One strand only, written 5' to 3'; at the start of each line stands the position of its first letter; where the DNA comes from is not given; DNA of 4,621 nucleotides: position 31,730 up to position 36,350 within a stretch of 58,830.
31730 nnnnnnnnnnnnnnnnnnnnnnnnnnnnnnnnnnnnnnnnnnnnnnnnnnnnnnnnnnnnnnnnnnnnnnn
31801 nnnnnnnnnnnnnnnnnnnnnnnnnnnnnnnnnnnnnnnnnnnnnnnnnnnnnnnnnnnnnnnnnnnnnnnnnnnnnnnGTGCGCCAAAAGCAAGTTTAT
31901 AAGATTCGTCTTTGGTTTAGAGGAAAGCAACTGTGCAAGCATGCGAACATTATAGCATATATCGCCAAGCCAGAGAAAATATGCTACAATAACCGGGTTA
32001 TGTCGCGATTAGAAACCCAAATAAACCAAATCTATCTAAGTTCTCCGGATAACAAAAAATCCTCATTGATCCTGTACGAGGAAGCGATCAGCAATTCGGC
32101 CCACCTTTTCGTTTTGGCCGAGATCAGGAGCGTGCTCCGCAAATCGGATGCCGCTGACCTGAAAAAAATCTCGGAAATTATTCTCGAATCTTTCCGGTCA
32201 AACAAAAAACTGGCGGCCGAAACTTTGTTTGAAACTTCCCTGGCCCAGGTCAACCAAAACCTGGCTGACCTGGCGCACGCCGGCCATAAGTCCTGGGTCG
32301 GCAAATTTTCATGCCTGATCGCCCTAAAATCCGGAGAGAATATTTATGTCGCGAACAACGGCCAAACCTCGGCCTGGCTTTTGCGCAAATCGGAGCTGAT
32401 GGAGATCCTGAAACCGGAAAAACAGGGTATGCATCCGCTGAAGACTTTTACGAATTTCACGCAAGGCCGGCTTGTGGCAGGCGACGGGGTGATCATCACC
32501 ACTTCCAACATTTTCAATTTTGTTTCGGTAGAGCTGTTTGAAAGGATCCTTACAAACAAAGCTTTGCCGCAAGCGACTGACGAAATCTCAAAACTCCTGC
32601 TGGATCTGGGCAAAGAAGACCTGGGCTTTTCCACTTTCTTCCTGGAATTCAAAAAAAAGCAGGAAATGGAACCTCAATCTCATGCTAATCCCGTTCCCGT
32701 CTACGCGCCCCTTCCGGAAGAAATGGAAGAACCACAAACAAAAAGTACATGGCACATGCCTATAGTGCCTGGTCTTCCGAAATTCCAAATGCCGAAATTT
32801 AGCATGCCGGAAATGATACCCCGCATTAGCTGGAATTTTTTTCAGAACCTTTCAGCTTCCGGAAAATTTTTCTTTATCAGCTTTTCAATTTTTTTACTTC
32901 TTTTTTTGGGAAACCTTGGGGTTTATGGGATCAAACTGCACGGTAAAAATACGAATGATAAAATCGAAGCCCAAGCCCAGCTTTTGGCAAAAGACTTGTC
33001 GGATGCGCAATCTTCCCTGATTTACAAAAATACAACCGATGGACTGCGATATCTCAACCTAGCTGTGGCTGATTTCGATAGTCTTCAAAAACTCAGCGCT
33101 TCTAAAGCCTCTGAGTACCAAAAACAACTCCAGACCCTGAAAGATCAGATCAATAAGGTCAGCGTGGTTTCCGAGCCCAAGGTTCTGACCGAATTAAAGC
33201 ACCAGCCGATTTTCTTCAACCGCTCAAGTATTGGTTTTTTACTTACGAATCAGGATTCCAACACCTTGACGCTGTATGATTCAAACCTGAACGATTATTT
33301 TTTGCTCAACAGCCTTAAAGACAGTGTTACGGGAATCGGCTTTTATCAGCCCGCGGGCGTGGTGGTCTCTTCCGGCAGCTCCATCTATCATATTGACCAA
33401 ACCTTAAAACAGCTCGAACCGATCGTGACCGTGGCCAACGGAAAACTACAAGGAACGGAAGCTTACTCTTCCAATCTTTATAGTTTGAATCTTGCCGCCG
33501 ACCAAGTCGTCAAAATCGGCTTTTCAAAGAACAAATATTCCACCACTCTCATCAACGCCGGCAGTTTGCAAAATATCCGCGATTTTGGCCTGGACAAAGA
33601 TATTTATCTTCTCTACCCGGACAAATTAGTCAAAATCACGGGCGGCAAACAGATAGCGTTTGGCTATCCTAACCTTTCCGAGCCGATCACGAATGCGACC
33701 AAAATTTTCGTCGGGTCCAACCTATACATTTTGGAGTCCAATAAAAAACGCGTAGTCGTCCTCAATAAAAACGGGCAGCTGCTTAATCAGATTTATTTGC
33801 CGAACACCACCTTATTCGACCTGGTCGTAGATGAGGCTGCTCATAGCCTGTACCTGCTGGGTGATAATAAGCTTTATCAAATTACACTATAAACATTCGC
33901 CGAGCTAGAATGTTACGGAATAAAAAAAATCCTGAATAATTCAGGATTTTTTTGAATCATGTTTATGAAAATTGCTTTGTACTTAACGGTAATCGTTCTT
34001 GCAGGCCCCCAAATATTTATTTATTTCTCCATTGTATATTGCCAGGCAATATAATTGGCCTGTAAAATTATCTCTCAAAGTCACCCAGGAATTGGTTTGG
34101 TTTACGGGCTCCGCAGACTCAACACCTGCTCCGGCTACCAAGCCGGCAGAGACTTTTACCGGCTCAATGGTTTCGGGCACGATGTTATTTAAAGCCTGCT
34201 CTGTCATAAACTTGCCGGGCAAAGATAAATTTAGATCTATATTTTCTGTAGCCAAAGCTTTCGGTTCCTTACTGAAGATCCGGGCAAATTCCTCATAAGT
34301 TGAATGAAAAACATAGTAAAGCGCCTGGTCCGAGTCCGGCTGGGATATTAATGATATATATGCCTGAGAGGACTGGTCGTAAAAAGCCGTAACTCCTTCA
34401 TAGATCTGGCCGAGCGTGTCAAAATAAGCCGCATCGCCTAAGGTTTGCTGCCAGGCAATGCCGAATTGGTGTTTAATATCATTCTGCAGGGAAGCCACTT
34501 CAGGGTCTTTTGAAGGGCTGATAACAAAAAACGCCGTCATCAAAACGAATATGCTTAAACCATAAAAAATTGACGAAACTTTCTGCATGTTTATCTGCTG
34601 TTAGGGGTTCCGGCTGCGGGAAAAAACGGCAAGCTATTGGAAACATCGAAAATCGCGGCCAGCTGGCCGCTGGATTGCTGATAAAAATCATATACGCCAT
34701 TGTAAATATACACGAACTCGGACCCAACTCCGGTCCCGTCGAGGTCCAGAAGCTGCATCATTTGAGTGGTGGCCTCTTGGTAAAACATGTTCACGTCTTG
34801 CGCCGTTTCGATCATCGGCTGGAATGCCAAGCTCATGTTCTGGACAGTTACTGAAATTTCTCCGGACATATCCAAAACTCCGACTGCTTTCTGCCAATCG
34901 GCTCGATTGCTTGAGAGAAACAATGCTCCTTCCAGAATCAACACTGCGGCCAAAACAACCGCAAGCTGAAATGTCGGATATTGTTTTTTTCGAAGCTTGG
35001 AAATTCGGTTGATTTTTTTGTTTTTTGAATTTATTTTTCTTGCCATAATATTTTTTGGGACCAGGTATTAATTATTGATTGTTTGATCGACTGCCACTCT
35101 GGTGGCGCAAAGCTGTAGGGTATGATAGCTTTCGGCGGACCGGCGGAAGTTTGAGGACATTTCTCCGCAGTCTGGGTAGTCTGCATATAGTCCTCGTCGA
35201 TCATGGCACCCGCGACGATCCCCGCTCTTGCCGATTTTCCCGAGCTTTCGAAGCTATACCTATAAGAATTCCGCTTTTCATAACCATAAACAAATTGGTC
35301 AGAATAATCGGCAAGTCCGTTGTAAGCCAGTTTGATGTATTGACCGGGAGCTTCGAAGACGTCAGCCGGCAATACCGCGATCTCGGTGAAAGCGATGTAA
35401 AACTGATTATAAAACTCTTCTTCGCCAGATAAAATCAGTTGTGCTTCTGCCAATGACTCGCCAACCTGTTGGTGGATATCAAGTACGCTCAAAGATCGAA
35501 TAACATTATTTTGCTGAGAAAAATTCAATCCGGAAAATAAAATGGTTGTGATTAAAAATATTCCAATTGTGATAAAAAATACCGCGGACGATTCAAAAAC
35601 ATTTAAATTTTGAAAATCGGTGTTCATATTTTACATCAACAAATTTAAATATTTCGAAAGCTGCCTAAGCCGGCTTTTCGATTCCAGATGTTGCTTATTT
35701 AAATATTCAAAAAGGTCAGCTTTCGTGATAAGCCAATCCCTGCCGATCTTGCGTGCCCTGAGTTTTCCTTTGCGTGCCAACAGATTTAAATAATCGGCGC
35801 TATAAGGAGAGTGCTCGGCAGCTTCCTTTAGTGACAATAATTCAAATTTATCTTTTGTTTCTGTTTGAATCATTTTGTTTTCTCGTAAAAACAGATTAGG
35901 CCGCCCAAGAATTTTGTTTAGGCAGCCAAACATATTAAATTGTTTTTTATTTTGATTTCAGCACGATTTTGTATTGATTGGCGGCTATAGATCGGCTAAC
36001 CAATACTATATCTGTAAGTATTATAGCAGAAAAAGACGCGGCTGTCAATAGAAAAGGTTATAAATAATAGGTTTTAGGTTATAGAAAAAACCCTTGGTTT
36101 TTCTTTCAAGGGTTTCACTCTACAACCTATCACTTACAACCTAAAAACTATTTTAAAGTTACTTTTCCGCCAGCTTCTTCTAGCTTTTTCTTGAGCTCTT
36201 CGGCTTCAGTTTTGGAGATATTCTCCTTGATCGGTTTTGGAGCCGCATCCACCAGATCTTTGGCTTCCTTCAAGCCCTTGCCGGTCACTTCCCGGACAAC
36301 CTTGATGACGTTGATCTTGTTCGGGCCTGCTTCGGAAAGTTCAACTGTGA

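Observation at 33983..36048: HTH gene plus three membrane-anchored paralogues sharing an unrecognised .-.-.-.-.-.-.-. motif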

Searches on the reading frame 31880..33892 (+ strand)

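Call 3: search_protein_families(library=pfam, proteins=[window:31880-33892:+], max_evalue=1)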
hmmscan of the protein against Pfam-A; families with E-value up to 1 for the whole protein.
window:31880-33892:+ (670 aa): 1 family
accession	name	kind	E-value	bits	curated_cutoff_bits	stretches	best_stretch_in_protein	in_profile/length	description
PF18570.6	Nup54_57_C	-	0.29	11.2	25.6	1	413-428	11-26/29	NUP57/Nup54 C-terminal domain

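Call 4: search_protein_families(library=ncbifam, proteins=[window:31880-33892:+], max_evalue=1)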
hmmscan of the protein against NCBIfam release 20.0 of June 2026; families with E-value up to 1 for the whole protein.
window:31880-33892:+ (670 aa): 0 families

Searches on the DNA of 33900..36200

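Call 56: search_rna_families(source=window, start=33900, end=36200, threshold=evalue, max_evalue=1)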
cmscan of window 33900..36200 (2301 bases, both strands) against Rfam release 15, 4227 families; matches with E-value up to 1: 4.
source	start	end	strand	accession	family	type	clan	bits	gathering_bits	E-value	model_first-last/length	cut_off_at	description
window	36051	36145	-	RF03735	mir-1502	Gene; miRNA;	-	24.9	66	0.44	1-59/59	no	mir-1502 microRNA precursor family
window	36086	36162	-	RF04181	rteR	Gene; sRNA;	-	24.8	72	0.65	1-84/84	no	rteR sRNA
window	33900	33978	-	RF01770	rimP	Cis-reg; leader;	-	23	47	0.89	1-84/102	3'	Gammaprotebacteria rimP leader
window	36054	36143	+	RF00027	let-7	Gene; miRNA;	CL00148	21.4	53.5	0.39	1-84/84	no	let-7 microRNA precursor family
